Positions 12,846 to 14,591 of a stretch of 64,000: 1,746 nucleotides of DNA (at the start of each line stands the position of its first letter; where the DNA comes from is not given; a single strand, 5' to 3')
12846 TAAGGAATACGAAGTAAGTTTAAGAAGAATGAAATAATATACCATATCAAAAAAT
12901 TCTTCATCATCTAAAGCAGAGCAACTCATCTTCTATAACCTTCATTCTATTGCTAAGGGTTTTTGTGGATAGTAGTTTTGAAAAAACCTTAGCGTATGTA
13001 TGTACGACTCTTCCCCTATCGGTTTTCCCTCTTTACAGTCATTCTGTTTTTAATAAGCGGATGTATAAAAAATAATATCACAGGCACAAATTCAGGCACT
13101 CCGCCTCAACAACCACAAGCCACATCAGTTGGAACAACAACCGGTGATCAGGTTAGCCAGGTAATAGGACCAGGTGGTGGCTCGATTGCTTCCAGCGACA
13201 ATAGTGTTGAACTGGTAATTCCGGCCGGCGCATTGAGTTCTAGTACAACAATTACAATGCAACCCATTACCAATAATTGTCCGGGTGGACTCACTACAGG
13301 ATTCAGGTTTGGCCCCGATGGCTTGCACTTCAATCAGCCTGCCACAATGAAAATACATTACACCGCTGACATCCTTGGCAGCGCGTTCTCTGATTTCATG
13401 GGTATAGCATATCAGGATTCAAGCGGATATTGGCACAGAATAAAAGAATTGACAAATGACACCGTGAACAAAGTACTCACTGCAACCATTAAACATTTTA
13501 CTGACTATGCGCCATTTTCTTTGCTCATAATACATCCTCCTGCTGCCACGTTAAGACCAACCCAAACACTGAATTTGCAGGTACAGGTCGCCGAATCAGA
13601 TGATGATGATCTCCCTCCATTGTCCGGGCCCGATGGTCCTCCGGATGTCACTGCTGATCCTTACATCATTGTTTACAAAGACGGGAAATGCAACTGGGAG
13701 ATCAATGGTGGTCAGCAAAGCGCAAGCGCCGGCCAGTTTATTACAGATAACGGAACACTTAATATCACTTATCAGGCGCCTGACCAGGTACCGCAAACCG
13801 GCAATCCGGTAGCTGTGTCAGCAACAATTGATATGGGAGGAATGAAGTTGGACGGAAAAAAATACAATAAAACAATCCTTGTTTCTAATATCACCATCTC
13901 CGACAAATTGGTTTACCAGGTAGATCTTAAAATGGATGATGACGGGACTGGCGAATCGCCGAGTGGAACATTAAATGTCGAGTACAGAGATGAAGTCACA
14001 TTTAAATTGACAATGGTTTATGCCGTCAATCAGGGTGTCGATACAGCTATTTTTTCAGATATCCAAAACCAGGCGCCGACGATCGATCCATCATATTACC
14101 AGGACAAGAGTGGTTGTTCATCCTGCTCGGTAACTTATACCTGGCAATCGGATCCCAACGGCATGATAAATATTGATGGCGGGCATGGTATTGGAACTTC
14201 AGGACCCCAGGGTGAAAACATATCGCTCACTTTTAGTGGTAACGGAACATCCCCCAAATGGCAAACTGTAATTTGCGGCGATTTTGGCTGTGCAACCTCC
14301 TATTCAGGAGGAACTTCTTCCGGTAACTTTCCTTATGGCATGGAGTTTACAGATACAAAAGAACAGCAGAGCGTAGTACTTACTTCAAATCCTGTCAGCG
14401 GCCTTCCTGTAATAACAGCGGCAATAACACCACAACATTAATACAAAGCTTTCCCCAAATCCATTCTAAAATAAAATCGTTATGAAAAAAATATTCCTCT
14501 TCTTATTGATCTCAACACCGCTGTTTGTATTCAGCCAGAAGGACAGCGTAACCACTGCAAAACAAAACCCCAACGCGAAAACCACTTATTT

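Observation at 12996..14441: Cassette lipoproteins carry a ZU5-like domain ending in a conserved HFTD motif, a candidate cis-autoproteolytic site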

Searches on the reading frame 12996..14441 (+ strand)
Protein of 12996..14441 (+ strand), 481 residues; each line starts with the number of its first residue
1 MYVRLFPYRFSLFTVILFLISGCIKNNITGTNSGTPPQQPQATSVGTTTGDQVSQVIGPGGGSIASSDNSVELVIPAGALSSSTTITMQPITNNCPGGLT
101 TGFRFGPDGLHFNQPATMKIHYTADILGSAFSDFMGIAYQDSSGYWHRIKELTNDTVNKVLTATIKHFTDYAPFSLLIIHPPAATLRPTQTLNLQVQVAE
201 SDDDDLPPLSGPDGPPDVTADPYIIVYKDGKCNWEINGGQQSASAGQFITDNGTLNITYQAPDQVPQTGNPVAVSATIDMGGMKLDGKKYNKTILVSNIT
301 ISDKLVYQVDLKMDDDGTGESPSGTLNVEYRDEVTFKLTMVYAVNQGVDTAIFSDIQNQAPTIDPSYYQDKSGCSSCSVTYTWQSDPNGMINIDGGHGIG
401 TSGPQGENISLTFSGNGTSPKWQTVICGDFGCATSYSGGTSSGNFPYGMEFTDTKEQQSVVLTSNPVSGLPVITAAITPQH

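Call 3: search_protein_families(library=pfam, proteins=[window:12996-14441:+], max_evalue=1)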
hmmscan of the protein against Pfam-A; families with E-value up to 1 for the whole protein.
window:12996-14441:+ (481 aa): 4 families
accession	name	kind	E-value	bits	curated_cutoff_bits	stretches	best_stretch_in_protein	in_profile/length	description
PF00791.26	ZU5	-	4e-07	30.7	21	1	53-126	1-84/97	ZU5 domain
PF11318.15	DUF3120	-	0.13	13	29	1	114-178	93-156/199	Protein of unknown function (DUF3120)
PF18692.7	DUF5640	-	0.18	12.1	28.5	0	228-267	21-57/85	Family of unknown function (DUF5640)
PF23791.1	DUF7173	-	0.19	12.1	27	1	321-363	53-93/145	Family of unknown function (DUF7173)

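Call 4: search_protein_families(library=ncbifam, proteins=[window:12996-14441:+], max_evalue=1)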
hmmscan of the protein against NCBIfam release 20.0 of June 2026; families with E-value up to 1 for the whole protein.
window:12996-14441:+ (481 aa): 0 families

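Call 8: find_homologous_proteins(query=window:12996-14441:+, max_evalue=0.001)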
Query window:12996-14441:+ (481 aa): 126 proteins with E <= 0.001 among 8000 candidates; the best 120 are listed.
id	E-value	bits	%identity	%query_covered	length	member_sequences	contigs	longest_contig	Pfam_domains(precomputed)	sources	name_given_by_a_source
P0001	0.0e+0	1093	100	100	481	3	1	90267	PF00791.27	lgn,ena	-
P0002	1.7e-201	688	66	96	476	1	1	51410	PF00791.27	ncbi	-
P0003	1.1e-104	369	45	97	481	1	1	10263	-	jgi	jgi:hypothetical protein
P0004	1.5e-102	362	45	91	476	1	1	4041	-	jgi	jgi:hypothetical protein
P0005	2.3e-102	361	43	97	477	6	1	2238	PF00791.27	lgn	-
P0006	1.5e-97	346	43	92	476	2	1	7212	-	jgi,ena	-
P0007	3.8e-88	315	44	84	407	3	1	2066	-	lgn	-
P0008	5.4e-75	271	42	86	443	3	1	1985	-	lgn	-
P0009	5.4e-71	258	39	93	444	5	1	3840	-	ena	-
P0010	2.1e-66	243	38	94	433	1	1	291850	-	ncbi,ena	-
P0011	2.2e-66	243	37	93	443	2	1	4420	-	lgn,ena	-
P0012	3.3e-66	242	37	93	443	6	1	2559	-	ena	-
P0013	7.0e-65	238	41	80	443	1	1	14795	PF00791.27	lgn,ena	-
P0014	3.6e-62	229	37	75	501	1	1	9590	-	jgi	jgi:hypothetical protein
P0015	7.8e-62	228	37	85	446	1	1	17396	PF00791.27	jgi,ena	-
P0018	8.4e-60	221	36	88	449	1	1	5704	PF00791.27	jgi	jgi:hypothetical protein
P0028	3.2e-49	186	34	93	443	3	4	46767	PF00791.27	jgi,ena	jgi:hypothetical protein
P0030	4.8e-39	153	36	59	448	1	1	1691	PF00791.27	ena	-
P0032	4.8e-37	146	35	55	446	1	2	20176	PF00791.27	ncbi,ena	-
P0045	7.0e-34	136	31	85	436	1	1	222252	-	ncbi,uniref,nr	ncbi:hypothetical protein A3860_26470 [Niastella vici]|uniref:ZU5 domain-containing protein n=1 Tax=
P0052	3.8e-32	130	33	60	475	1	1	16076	PF00791.27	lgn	-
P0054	7.4e-32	129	32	63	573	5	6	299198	PF00791.27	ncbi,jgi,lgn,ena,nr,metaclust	ncbi:MAG: hypothetical protein J0I84_14750 [Terrimonas sp.]|nr:hypothetical protein [Terrimonas sp.]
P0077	1.2e-27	115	33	56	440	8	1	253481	-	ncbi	ncbi:hypothetical protein ACWKW6_29940 [Dyadobacter jiangsuensis]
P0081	5.4e-27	113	32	57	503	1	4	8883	PF00791.27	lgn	-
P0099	1.5e-24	105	32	54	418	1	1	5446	PF00791.27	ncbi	ncbi:MAG: hypothetical protein ACXWV0_04675 [Flavisolibacter sp.]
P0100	8.7e-24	102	29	57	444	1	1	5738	PF00791.27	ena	-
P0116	1.4e-9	56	28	36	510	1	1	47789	PF00791.27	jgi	jgi:hypothetical protein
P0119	1.4e-5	42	34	25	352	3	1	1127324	PF00791.27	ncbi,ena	-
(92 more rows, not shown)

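Call 16: search_solved_structures(query=A1, max_evalue=10, show_alignments=4)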
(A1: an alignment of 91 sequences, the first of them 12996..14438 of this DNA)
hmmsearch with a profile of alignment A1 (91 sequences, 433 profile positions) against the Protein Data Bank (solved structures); distinct sequences matched with E-value up to 10: 11.
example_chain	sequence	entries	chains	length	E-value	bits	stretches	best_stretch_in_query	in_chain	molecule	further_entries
2kxr_A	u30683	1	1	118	0.011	18.2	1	56-80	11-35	Tight junction protein ZO-1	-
2kxs_A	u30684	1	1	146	0.011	18.1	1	46-80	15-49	Tight junction protein ZO-1,Myocardial zonula adherens protein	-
6m3p_E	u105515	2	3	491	0.093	15.1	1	52-88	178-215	Ankyrin-3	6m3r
3u4v_A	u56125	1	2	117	0.16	14.3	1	278-346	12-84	Telomerase-associated protein 82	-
6fcg_A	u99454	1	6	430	0.18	14.2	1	1-42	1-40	Glycoside hydrolase, GH17 family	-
2yp6_A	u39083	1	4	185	0.32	13.3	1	1-46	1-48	THIOREDOXIN FAMILY PROTEIN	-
3u58_A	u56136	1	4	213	0.36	13.2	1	278-349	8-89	Tetrahymena Teb1 AB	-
5joq_A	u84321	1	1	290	0.52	12.6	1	1-42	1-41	Lmo2184 protein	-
6m3q_E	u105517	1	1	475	1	11.7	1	52-88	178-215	Ankyrin-2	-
4d8o_A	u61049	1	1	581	1.4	11.2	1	52-88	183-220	Ankyrin-2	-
3ud1_A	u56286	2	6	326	2.1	10.7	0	54-87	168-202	Ankyrin-1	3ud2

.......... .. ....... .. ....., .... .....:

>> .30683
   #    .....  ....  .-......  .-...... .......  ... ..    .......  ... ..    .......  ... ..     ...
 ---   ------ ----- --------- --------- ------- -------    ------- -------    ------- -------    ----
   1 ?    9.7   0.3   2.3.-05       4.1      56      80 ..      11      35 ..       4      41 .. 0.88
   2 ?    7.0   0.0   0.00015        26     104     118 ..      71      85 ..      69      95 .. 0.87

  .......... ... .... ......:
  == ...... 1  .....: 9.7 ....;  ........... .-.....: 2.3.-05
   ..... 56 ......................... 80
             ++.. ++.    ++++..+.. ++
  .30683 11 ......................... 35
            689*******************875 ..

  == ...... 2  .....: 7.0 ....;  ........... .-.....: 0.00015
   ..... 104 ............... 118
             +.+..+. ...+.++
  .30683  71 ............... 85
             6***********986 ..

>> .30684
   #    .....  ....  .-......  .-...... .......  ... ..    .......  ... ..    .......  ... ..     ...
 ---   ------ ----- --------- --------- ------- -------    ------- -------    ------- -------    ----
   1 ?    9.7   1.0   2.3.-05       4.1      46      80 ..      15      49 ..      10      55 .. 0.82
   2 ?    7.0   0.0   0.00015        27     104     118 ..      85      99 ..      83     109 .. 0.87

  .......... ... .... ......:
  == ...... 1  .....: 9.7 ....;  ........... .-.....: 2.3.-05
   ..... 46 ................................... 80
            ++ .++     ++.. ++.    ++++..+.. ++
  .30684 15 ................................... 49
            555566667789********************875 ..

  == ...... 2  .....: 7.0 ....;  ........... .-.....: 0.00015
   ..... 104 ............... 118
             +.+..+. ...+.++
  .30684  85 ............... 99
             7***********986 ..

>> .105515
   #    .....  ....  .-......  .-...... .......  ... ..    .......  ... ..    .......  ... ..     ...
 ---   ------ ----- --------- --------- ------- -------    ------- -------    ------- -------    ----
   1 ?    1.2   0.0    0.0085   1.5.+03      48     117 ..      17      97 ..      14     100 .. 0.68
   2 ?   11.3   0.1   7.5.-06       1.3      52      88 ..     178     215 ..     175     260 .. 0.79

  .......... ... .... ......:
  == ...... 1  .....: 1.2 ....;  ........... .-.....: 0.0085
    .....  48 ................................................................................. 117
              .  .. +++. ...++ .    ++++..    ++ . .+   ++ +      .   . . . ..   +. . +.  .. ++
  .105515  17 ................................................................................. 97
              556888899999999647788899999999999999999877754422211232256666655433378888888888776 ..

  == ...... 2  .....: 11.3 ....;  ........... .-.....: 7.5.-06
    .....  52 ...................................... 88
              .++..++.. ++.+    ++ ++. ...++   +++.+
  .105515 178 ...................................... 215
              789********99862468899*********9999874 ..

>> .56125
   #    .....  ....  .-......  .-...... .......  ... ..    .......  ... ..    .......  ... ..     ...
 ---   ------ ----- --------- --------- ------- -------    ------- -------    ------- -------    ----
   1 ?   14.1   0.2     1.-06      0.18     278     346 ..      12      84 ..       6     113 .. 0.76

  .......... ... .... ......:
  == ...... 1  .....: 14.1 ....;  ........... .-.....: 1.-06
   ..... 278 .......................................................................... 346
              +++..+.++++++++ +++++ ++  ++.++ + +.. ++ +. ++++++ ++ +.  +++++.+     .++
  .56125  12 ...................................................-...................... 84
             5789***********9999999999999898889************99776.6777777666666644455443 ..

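Call 24: find_encoding_contigs(protein=P0045, flank=10000, max_places=2)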
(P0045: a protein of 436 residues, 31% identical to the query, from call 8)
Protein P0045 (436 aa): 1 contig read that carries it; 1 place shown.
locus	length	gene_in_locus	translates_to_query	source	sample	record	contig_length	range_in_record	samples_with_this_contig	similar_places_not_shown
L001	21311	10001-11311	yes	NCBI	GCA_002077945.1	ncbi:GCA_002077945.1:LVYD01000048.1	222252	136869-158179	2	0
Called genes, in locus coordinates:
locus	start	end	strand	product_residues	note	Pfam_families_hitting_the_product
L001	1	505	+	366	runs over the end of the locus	-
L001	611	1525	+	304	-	PF08450:SGL, PF01731:Arylesterase (weak)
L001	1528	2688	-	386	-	PF07786:HGSNAT_cat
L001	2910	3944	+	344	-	PF06580:His_kinase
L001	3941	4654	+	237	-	PF00072:Response_reg, PF04397:LytTR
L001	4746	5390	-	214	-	-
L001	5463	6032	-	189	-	-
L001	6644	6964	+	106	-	PF04397:LytTR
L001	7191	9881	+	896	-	PF24391:HD-CE, PF13589:HATPase_c_3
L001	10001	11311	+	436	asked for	-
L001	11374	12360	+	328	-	PF09925:DUF2157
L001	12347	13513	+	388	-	-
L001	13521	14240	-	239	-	PF14243:R2K_3, PF18299:R2K_2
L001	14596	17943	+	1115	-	PF13583:Reprolysin_4, PF13688:Reprolysin_5, PF13574:Reprolysin_2, PF13582:Reprolysin_3, PF18962:Por_Secre_tail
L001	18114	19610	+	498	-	PF01120:Alpha_L_fucos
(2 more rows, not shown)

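Call 25: find_encoding_contigs(protein=P0077, flank=10000, max_places=2)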
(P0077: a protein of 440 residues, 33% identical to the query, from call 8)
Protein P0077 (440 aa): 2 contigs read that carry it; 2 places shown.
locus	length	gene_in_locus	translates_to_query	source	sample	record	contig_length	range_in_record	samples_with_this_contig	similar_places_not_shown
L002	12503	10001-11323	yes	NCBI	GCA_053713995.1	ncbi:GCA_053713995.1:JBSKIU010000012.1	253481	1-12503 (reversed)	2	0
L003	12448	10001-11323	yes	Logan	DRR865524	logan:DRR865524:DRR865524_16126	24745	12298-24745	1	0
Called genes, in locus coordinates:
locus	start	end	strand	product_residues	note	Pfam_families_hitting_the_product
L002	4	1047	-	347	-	-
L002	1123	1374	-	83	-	PF20130:DUF6520 (weak)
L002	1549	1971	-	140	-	PF07291:MauE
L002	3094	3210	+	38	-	-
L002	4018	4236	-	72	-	-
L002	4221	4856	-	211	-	PF12697:Abhydrolase_6 (weak), PF00561:Abhydrolase_1, PF12146:Hydrolase_4 (faint)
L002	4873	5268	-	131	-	PF12680:SnoaL_2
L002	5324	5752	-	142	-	PF02566:OsmC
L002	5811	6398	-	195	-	PF00440:TetR_N, PF16925:TetR_C_13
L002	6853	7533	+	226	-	-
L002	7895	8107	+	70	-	-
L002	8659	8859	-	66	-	-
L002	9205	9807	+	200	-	PF06722:EryCIII-like_C, PF00201:UDPGT (weak)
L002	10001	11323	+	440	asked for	-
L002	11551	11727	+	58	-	-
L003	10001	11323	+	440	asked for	-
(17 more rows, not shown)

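Call 26: predict_structure(alignment_id=A1)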
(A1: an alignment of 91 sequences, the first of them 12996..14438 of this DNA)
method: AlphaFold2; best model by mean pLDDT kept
length: 481 residues; sequences in the alignment: 91
mean_pLDDT: 88.4   pTM: 0.74
mean pLDDT of the five models: 88.4, 87.9, 87.2, 86.3, 85.6
residues with pLDDT >= 90: 320; 70-90: 108; 50-70: 43; < 50: 10
segments of 3 or more residues with pLDDT < 50: 1-3, 26-31
pLDDT, mean of each block of 10 residues (from residue 1): 57 82 55 67 95 98 97 98 98 95 97 97 89 95 93 96 97 96 90 93 76 59 77 91 90 92 93 95 90 94 93 82 79 97 79 96 93 83 93 95 86 94 93 93 88 91 73 93 70
secondary structure, 60 per line:
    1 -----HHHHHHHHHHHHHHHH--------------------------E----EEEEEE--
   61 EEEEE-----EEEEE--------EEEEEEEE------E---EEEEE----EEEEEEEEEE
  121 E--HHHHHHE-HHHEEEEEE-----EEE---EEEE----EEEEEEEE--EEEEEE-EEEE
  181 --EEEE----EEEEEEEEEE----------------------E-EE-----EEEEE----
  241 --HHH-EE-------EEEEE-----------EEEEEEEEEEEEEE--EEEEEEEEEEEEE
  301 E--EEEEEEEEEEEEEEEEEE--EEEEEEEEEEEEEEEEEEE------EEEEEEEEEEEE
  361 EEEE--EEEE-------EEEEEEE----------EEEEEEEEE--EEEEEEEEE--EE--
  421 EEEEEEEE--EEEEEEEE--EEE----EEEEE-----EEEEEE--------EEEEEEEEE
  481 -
elements in order: H6-21 E53-58 E61-65 E71-75 E84-91 E102-106 E111-121 H124-129 E135-140 E146-148 E152-155 E160-167 E170-175 E177-180 E183-186 E191-200 E232-236 E256-260 E272-285 E288-301 E304-321 E324-342 E349-364 E367-370 E378-384 E395-403 E406-414 E421-428 E431-438 E441-443 E448-452 E458-463 E472-480

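Call 28: fold_search(model_id=the predicted structure, library=pdb)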
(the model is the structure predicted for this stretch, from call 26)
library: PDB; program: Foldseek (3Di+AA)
matches with E <= 10: 1492; with E <= 0.001: 15
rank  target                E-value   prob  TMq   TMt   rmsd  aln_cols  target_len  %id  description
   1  4d8o                  1.7e-07  1.00  0.23  0.21  18.1       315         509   13  Crystal Structure of the ankyrin-B ZU5-ZU5-UPA-DD tandem (released 2012-03-28)
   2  6m3q_E                4.2e-06  1.00  0.22  0.24  17.3       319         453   13  Crystal structure of AnkB/beta4-spectrin complex (released 2020-05-13)
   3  3kbu_D                7.9e-06  1.00  0.22  0.64   3.2       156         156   17  Crystal structure of the ankyrin binding domain of human erythroid beta spectrin (repeats 13-15) in complex with the s (released 2010-02-02)
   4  3kbu_C                1.4e-05  1.00  0.22  0.63   5.0       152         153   17  Crystal structure of the ankyrin binding domain of human erythroid beta spectrin (repeats 13-15) in complex with the s (released 2010-02-02)
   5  3f59_A                1.6e-05  1.00  0.21  0.64   5.0       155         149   16  Crystal structure of ZU5-ANK, the spectrin binding region of human erythroid ankyrin (released 2009-02-24)
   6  3f59_D                2.5e-05  1.00  0.22  0.63   5.0       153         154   17  Crystal structure of ZU5-ANK, the spectrin binding region of human erythroid ankyrin (released 2009-02-24)
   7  3g5b                  2.8e-05  1.00  0.24  0.28  14.4       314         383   14  The structure of UNC5b cytoplasmic domain (released 2009-04-07)
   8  3f59_B                4.4e-05  1.00  0.21  0.64   4.9       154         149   16  Crystal structure of ZU5-ANK, the spectrin binding region of human erythroid ankyrin (released 2009-02-24)
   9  3f59_C                7.4e-05  1.00  0.22  0.64   5.0       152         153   18  Crystal structure of ZU5-ANK, the spectrin binding region of human erythroid ankyrin (released 2009-02-24)
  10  6m3p_C                7.7e-05  1.00  0.23  0.26  18.6       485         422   10  Crystal structure of AnkG/beta2-spectrin complex (released 2020-05-13)
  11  6m3p_E                9.8e-05  1.00  0.23  0.26  19.0       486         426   10  Crystal structure of AnkG/beta2-spectrin complex (released 2020-05-13)
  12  3ud2_A                1.0e-04  1.00  0.22  0.32  16.6       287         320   11  Crystal structure of Selenomethionine ZU5A-ZU5B protein domains of human erythrocyte ankyrin (released 2012-02-22)
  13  3ud2_B                1.1e-04  1.00  0.23  0.33  21.3       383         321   11  Crystal structure of Selenomethionine ZU5A-ZU5B protein domains of human erythrocyte ankyrin (released 2012-02-22)
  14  3ud1_A                1.1e-04  1.00  0.21  0.30  21.1       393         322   11  Crystal structure of ZU5A-ZU5B domains of human erythrocyte ankyrin (released 2012-02-22)
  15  6m3r_E                1.5e-04  1.00  0.24  0.26  18.9       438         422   11  Crystal structure of AnkG/beta4-spectrin complex (released 2020-05-13)
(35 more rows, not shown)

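Call 47: find_encoding_contigs(protein=P0002, flank=10000, max_places=2)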
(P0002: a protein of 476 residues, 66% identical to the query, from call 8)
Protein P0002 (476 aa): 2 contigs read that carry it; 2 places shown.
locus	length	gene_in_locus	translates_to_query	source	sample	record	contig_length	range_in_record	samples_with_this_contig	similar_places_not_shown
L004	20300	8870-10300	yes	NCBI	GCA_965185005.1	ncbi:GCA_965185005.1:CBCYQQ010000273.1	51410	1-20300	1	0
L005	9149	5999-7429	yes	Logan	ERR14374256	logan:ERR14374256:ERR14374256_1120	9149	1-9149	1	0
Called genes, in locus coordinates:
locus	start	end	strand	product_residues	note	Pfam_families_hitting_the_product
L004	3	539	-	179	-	?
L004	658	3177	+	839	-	PF13715:CarbopepD_reg_2, PF18939:DUF5686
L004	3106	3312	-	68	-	-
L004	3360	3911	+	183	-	-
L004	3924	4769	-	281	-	PF00227:Proteasome (weak)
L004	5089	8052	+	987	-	PF07494:Reg_prop (faint), PF07495:Y_Y_Y, PF07730:HisKA_3, PF02518:HATPase_c (weak)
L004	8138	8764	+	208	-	PF00072:Response_reg, PF00196:GerE, PF04545:Sigma70_r4, PF08281:Sigma70_r4_2 (faint)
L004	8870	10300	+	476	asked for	PF00791:ZU5 (faint)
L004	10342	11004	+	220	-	PF13568:OMP_b-brl_2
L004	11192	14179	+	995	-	PF07494:Reg_prop (faint), PF07495:Y_Y_Y (weak), PF07730:HisKA_3, PF02518:HATPase_c (weak)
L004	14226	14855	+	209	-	PF00072:Response_reg, PF00196:GerE, PF04545:Sigma70_r4 (weak), PF08281:Sigma70_r4_2 (weak)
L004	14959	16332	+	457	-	-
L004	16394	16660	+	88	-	-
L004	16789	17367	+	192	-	-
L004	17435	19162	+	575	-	-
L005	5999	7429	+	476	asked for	PF00791:ZU5 (faint)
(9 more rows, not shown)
